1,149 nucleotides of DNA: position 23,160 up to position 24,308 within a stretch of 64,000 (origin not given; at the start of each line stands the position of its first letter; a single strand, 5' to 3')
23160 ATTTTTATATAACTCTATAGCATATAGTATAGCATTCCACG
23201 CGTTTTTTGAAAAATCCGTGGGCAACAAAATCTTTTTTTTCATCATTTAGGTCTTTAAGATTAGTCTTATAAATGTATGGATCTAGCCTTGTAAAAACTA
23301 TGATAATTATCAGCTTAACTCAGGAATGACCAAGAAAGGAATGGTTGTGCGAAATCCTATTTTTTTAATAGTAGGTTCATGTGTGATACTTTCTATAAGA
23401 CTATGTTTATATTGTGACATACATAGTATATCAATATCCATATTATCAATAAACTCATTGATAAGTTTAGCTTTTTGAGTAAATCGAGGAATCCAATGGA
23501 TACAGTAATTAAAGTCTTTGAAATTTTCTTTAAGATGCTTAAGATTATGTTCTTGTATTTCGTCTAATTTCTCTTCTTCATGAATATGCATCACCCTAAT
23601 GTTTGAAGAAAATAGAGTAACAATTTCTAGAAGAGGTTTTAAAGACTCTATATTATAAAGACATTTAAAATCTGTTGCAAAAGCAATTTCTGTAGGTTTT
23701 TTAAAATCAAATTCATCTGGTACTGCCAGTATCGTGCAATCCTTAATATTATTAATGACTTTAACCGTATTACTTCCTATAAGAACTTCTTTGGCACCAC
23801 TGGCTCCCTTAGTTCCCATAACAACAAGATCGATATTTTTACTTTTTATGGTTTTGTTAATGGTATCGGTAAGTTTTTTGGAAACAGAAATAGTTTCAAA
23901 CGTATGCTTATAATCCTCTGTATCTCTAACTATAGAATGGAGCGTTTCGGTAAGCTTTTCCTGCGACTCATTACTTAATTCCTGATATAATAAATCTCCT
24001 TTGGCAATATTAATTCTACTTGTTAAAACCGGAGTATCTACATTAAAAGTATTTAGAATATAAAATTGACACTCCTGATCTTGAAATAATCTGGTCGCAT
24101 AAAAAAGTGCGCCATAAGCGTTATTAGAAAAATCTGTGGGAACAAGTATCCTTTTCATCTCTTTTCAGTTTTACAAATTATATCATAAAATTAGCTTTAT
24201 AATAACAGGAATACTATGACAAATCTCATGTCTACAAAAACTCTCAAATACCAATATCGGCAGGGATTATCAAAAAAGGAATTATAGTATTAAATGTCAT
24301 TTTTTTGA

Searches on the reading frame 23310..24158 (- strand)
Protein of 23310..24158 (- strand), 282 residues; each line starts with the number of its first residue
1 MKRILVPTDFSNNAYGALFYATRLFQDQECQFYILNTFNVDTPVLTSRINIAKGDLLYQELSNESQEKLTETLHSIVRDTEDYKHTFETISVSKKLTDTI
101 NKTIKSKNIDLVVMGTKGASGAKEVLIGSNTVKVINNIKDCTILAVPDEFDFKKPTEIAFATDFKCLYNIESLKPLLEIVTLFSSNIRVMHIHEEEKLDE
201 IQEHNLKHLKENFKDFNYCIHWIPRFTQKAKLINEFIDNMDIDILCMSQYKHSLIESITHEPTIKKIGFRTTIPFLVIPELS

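Call 72: search_protein_families(library=pfam, proteins=[window:23310-24158:-], max_evalue=0.00001)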
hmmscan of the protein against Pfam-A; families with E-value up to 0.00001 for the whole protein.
window:23310-24158:- (282 aa): 1 family
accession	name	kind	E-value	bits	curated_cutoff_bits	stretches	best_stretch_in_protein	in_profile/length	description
PF00582.32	Usp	-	4.3e-21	76.4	24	1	1-139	1-134/141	Universal stress protein family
